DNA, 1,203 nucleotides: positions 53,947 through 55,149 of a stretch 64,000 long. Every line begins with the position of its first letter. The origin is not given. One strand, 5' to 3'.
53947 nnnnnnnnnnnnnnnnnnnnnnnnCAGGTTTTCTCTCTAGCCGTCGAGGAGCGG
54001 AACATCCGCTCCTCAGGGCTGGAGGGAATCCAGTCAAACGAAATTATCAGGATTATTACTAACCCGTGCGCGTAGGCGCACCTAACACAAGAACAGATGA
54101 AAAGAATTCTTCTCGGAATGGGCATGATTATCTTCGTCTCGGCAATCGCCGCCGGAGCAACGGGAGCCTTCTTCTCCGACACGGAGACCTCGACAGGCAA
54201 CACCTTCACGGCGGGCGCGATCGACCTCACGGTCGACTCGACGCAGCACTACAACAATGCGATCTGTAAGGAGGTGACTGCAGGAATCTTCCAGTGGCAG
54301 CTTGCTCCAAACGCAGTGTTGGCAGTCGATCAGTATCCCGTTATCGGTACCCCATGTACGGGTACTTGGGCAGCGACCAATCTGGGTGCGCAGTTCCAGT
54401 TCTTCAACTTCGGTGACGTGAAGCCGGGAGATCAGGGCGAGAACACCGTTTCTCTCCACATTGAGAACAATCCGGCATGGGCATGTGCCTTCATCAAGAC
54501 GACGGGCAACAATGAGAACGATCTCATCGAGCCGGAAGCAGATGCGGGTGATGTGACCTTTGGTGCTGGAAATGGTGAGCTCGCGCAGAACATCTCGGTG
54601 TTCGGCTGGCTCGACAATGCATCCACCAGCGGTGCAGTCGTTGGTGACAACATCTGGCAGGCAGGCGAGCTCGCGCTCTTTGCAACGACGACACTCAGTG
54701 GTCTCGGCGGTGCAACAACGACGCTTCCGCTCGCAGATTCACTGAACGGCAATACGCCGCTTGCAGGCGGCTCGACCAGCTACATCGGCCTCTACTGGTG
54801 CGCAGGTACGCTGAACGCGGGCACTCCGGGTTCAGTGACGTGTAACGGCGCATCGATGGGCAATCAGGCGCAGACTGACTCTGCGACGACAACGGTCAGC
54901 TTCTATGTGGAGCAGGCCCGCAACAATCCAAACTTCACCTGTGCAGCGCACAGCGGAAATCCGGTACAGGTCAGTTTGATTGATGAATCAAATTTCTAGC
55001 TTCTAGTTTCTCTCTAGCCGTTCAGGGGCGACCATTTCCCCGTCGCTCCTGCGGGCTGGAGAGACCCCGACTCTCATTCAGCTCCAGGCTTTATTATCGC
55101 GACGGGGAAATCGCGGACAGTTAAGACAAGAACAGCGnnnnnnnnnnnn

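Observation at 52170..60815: TasA/camelysin-like fibre locus: three tandem SipW-cognate paralogs + sipW + LTD protein + membrane anchor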

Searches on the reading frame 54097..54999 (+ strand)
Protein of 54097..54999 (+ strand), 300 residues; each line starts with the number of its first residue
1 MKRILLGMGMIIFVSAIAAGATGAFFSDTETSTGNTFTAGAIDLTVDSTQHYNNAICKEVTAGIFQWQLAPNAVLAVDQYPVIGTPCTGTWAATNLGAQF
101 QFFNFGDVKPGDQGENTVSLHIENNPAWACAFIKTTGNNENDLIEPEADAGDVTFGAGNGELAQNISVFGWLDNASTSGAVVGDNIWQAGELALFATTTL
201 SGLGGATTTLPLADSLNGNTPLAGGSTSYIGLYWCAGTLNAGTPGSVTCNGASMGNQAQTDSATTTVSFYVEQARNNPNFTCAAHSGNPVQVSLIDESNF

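Call 3: search_protein_families(library=pfam, proteins=[window:54097-54999:+], max_evalue=1)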
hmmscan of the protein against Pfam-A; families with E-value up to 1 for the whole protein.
window:54097-54999:+ (300 aa): 3 families
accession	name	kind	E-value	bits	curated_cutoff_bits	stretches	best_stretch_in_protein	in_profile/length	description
PF12389.13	Peptidase_M73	-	1e-05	25.9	22.5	1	6-50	6-51/196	Camelysin metallo-endopeptidase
PF23067.1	MG280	-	0.039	13.9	27.4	1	2-56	10-63/259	Uncharacterised protein MG280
PF19081.6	Ig_7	-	0.13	13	27.3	1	253-292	44-80/84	Ig-like domain CHU_C associated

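Call 4: search_protein_families(library=ncbifam, proteins=[window:54097-54999:+], max_evalue=1)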
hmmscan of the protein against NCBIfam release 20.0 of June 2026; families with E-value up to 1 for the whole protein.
window:54097-54999:+ (300 aa): 2 families
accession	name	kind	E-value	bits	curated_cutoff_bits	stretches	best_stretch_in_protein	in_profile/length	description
TIGR04088.1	cognate_SipW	domain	1.2e-05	25.3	19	1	11-41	4-33/34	SipW-dependent-type signal peptide-containing protein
TIGR04527.1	mycoplas_twoTM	subfamily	0.072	12.8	125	1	2-54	10-61/248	MG_279/MG_280 family protein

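Call 9: find_homologous_proteins(query=window:54097-54999:+, max_evalue=0.001)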
Query window:54097-54999:+ (300 aa): 2751 proteins with E <= 0.001 among 6535 candidates; the best 120 are listed.
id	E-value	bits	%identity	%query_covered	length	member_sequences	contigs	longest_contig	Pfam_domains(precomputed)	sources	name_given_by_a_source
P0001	8.9e-189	644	100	97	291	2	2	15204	-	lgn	-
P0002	1.0e-155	536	90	93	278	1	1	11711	-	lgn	-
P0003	9.4e-134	463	78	94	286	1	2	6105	-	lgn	-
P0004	1.2e-124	434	75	85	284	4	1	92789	-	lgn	-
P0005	4.5e-124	432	73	94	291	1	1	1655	PF12389.14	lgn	-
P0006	1.1e-121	424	72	94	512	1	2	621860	PF12389.14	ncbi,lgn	-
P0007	3.9e-116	406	68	94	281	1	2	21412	PF12389.14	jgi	jgi:predicted ribosomally synthesized peptide with SipW-like signal peptide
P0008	1.7e-115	404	68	93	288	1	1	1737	-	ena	-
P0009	3.0e-115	403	69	97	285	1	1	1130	-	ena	-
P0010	6.4e-114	398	69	97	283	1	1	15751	-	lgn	-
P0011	2.4e-113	397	67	95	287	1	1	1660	PF12389.14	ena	-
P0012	4.9e-113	395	68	94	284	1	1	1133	PF12389.14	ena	-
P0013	5.0e-113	395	67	95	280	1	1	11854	-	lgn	-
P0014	2.6e-112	393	66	97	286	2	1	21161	-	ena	-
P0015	3.9e-112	393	68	95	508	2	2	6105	-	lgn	-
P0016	1.2e-111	391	66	94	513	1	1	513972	PF12389.14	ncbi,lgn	-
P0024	7.0e-107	375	64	94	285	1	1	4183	PF12389.14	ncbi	-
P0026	7.8e-107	375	64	94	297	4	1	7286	PF12389.14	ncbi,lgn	ncbi:MAG: SipW-dependent-type signal peptide-containing protein [Minisyncoccia bacterium]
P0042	6.9e-101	356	62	94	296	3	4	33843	PF12389.14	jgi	jgi:predicted ribosomally synthesized peptide with SipW-like signal peptide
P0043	6.3e-100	352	62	94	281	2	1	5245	PF12389.14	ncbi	-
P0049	3.0e-97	344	61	94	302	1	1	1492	PF12389.14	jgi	jgi:predicted ribosomally synthesized peptide with SipW-like signal peptide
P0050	4.0e-97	343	60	94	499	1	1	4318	PF12389.14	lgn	-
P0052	7.7e-97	342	63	92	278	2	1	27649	PF12389.14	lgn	-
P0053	1.2e-96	342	56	98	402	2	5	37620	PF12389.14,PF19403.6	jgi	jgi:predicted ribosomally synthesized peptide with SipW-like signal peptide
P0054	1.4e-96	341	58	97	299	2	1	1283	PF12389.14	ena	-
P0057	1.1e-95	339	56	95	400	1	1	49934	PF12389.14,PF19403.6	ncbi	-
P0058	1.7e-95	338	59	94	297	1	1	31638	PF12389.14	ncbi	-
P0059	2.0e-95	338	57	95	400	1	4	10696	PF12389.14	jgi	jgi:predicted ribosomally synthesized peptide with SipW-like signal peptide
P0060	2.6e-95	337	56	95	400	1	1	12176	PF12389.14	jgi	jgi:predicted ribosomally synthesized peptide with SipW-like signal peptide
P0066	1.3e-94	335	54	99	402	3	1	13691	PF12389.14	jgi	-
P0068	6.7e-94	333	56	93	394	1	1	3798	PF12389.14,PF19403.6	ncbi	-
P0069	3.1e-93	330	55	95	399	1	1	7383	PF12389.14,PF19403.6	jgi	jgi:predicted ribosomally synthesized peptide with SipW-like signal peptide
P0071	4.8e-93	330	58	95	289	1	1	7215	PF12389.14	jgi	jgi:predicted ribosomally synthesized peptide with SipW-like signal peptide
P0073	8.0e-93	329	55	95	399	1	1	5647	PF12389.14,PF19403.6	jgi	jgi:predicted ribosomally synthesized peptide with SipW-like signal peptide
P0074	1.1e-92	329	55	95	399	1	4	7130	PF12389.14,PF19403.6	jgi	jgi:predicted ribosomally synthesized peptide with SipW-like signal peptide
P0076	4.8e-91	323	56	99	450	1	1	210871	PF12389.14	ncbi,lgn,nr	ncbi:MAG: hypothetical protein HGA67_00995 [Candidatus Yonathbacteria bacterium]|nr:hypothetical pro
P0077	5.9e-91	323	55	95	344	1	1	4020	PF12389.14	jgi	jgi:predicted ribosomally synthesized peptide with SipW-like signal peptide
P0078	7.2e-91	323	54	99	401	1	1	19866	PF12389.14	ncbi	-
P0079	8.6e-91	322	54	95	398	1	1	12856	PF12389.14,PF24514.2,PF19403.6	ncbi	-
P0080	1.3e-90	322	56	95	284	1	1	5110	PF12389.14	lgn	-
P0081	1.5e-90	322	55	95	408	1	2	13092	PF12389.14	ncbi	-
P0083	2.2e-90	321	56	95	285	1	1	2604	PF12389.14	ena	-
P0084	4.6e-90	320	59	95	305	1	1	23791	PF12389.14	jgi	jgi:Ca-activated chloride channel homolog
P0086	1.2e-89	319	56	99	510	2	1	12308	PF12389.14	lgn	-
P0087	4.7e-89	317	57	95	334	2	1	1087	PF12389.14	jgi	jgi:predicted ribosomally synthesized peptide with SipW-like signal peptide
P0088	4.7e-89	317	57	95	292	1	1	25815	PF12389.14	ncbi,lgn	-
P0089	5.6e-89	317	54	95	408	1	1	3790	PF12389.14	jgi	jgi:predicted ribosomally synthesized peptide with SipW-like signal peptide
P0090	2.5e-88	314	56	94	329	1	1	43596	PF12389.14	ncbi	ncbi:MAG: TasA family protein, partial [Patescibacteria group bacterium]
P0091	2.5e-88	314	56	94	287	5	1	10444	PF12389.14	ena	-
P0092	3.1e-88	314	55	95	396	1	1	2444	PF12389.14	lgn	-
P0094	5.7e-88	313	57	94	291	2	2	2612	PF12389.14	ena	-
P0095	9.7e-88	312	55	94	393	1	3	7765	PF12389.14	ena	-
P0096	1.5e-87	312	56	95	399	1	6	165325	PF12389.14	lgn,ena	-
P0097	2.2e-87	311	58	94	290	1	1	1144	PF12389.14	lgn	-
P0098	2.9e-87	311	56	98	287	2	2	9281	PF12389.14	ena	-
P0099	6.3e-87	310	58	94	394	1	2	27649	PF12389.14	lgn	-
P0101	1.2e-86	309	56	92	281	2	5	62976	PF12389.14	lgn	-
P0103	1.4e-86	309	55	97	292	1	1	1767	PF12389.14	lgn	-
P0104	1.5e-86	309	53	99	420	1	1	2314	PF12389.14,PF19403.6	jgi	jgi:predicted ribosomally synthesized peptide with SipW-like signal peptide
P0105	7.2e-86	306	54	98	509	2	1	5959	PF12389.14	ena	-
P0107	1.4e-85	305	55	97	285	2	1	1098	PF12389.14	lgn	-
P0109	2.0e-85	305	56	95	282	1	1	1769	PF12389.14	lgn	-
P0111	3.5e-85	304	54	91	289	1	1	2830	PF12389.14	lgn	-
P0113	1.4e-84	302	54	94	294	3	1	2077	PF12389.14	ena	-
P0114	1.8e-84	302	54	94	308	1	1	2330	PF12389.14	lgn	-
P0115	2.0e-84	302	56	94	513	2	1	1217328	PF12389.14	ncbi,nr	ncbi:MAG: hypothetical protein IPJ68_02795 [Candidatus Moraniibacteriota bacterium]|nr:MAG: hypothet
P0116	2.2e-84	301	55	95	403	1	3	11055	PF12389.14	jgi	jgi:predicted ribosomally synthesized peptide with SipW-like signal peptide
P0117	2.9e-84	301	55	94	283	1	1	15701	PF12389.14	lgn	-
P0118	3.0e-84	301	53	100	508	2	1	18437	PF12389.14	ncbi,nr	ncbi:SipW-dependent-type signal peptide-containing protein [Candidatus Kaiserbacteria bacterium]|nr:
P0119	3.7e-84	301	56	88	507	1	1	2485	PF12389.14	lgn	-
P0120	3.8e-84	301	54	94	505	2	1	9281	PF12389.14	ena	-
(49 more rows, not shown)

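Call 14: find_related_loci(query=A1, collection=genome_contigs, flank=10000)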
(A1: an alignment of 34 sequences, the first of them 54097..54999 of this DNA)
Query A1 (300 aa) in genome_contigs; peptide patterns used: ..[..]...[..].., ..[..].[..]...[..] (x = any residue, [..] = any of these).
463 stretches matched a pattern; 330 encode a relative of the query (tblastn E <= 1e-3); the best 80 are kept; 79 distinct loci.
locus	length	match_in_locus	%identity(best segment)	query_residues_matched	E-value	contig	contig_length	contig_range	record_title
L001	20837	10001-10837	74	1-282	1e-123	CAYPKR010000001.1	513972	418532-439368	MAG TPA_asm: uncultured Candidatus Saccharibacteria bacterium isolate SRP278252_co2_120 genome assembly, contig: NODE_6_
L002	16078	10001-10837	66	1-282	2e-111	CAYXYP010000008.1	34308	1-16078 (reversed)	MAG TPA_asm: uncultured Candidatus Saccharibacteria bacterium isolate binchicken_co248_28 genome assembly, contig: NODE_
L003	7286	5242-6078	64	2-282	5e-111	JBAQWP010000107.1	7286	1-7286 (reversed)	MAG: Minisyncoccia bacterium isolate MFD03290_ilm_asm_bin18 k127_186317, whole genome shotgun sequence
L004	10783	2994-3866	61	1-297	7e-106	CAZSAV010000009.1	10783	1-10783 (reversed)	MAG TPA_asm: uncultured Candidatus Saccharibacteria bacterium isolate SRP278252_co2_806 genome assembly, contig: NODE_12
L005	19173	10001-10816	68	1-282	6e-106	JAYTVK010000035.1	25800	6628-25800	MAG: Candidatus Lloydbacteria bacterium isolate GFS_5687 GFS_5687_34, whole genome shotgun sequence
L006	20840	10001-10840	63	1-282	2e-102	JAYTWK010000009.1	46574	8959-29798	MAG: bacterium isolate GFS_5796 GFS_5796_8, whole genome shotgun sequence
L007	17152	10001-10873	59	1-282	6e-100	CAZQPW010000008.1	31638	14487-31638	MAG TPA_asm: uncultured Candidatus Saccharibacteria bacterium isolate SRP189682_co2_243 genome assembly, contig: NODE_17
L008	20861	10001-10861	56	2-285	1e-99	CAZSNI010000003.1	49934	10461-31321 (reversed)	MAG TPA_asm: uncultured Candidatus Saccharibacteria bacterium isolate SRP286056_co1_435 genome assembly, contig: NODE_68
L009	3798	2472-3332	56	2-285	1e-100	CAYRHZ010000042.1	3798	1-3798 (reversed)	MAG TPA_asm: uncultured Candidatus Saccharibacteria bacterium isolate SRP286056_co1_489 genome assembly, contig: NODE_38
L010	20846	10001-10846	60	1-285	7e-96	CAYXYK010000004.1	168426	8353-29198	MAG TPA_asm: uncultured Candidatus Saccharibacteria bacterium isolate SRP170004_co1_45 genome assembly, contig: NODE_81_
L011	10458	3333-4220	57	1-286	4e-95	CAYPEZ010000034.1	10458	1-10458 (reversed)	MAG TPA_asm: uncultured Candidatus Saccharibacteria bacterium isolate SRP257259_co1_388 genome assembly, contig: NODE_95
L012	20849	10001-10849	53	1-284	8e-93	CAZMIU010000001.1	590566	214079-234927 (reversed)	MAG TPA_asm: uncultured Candidatus Saccharibacteria bacterium isolate SRP292972_co1_74 genome assembly, contig: NODE_16_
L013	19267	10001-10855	57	1-285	8e-92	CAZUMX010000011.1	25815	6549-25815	MAG TPA_asm: uncultured Candidatus Saccharibacteria bacterium isolate SRP278252_co2_168 genome assembly, contig: NODE_37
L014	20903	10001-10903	55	1-295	3e-91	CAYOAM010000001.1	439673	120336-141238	MAG TPA_asm: uncultured Candidatus Saccharibacteria bacterium isolate SRP150892_co1_176 genome assembly, contig: NODE_5_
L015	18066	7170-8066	53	1-299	4e-91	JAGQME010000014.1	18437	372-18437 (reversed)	MAG: Candidatus Kaiserbacteria bacterium isolate HKST-UBA34 NODE_14_length_18437_cov_4.787146, whole genome shotgun sequ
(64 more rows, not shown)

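Call 19: predict_structure(alignment_id=A1)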
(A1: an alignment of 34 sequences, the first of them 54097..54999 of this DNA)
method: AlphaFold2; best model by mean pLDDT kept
length: 300 residues; sequences in the alignment: 34
mean_pLDDT: 74.2   pTM: 0.71
mean pLDDT of the five models: 74.2, 73.7, 71.8, 71.2, 68.2
residues with pLDDT >= 90: 45; 70-90: 178; 50-70: 27; < 50: 50
segments of 3 or more residues with pLDDT < 50: 1-3, 5-40, 290-300
pLDDT, mean of each block of 10 residues (from residue 1): 45 41 37 33 67 90 91 90 87 69 78 85 83 82 75 78 90 70 77 87 77 79 85 92 87 82 81 85 67 37
secondary structure, 60 per line:
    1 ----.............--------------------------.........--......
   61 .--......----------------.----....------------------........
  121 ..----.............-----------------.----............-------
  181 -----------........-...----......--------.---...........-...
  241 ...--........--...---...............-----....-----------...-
elements in order: H5-17 E44-52 E55-61 E64-69 E91-94 E113-122 E127-139 H162-165 E166-173 E192-199 E208-213 E226-236 E238-243 E246-250 E262-273 H282-285

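Call 22: fold_search(model_id=the predicted structure, library=pdb)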
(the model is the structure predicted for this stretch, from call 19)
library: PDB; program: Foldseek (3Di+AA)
matches with E <= 10: 849; with E <= 0.001: 1
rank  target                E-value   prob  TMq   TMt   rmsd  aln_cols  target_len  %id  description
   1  8aur_A                2.9e-04  1.00  0.36  0.45  13.1       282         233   12  Cryo-EM structure of a TasA fibre (released 2022-11-30)
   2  7fe5_A                2.1e-03  0.82  0.20  0.29  15.4       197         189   11  AvmM Catalyzes Macrocyclization in Alchivemycin A Biosynthesis (released 2021-09-01)
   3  7fe0_A                2.2e-03  0.77  0.19  0.28  15.8       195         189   10  AvmM Catalyzes Macrocyclization in Alchivemycin A Biosynthesis (released 2021-09-01)
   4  7ueg_A                2.6e-02  0.66  0.28  0.40  11.0       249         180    9  Cryo-EM of bundling pili from Pyrobaculum calidifontis (released 2022-06-29)
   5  4b5z                  4.5e-02  0.30  0.18  0.18  13.6       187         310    6  Structure of the apo-rFnBPA(189-505) from Staphylococcus aureus (released 2013-10-09)
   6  8atm_B                5.3e-02  0.60  0.20  0.04   6.2       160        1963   10  Structure of the giant inhibitor of apoptosis, BIRC6 (composite map) (released 2023-03-08)
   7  3qs3_J                5.3e-02  0.14  0.15  0.23  17.2       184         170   10  Crystal structure of the biofilm forming subunit of the E. coli common pilus: donor strand complemented (DSC) EcpA (released 2012-02-22)
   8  1ipk_B                5.9e-02  0.10  0.12  0.10  15.6       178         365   10  CRYSTAL STRUCTURES OF RECOMBINANT AND NATIVE SOYBEAN BETA-CONGLYCININ BETA HOMOTRIMERS (released 2002-05-16)
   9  8zi4_A                6.3e-02  0.38  0.22  0.13   9.6       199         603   10  Cryo-EM structure of wtEP-trypsinogen (released 2025-05-21)
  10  4l9b                  6.3e-02  0.23  0.23  0.20  12.6       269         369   11  Structure of native RBP from lactococcal phage 1358 (CsI derivative) (released 2014-04-30)
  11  3qs3_A                6.3e-02  0.12  0.15  0.22  18.1       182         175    8  Crystal structure of the biofilm forming subunit of the E. coli common pilus: donor strand complemented (DSC) EcpA (released 2012-02-22)
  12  2e9q                  6.3e-02  0.09  0.10  0.09  15.0       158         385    7  Recombinant pro-11S globulin of pumpkin (released 2008-02-26)
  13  2jd9                  7.0e-02  0.30  0.18  0.31   9.3       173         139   14  Structure of a pectin binding carbohydrate binding module determined in an orthorhombic crystal form. (released 2007-01-16)
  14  4l92_A                7.0e-02  0.25  0.24  0.20  12.3       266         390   10  Structure of the RBP from lactococcal phage 1358 in complex with 2 GlcNAc molecules (released 2014-04-30)
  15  4msv_A                7.0e-02  0.11  0.13  0.23  19.1       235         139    8  Crystal structure of FASL and DcR3 complex (released 2013-11-27)
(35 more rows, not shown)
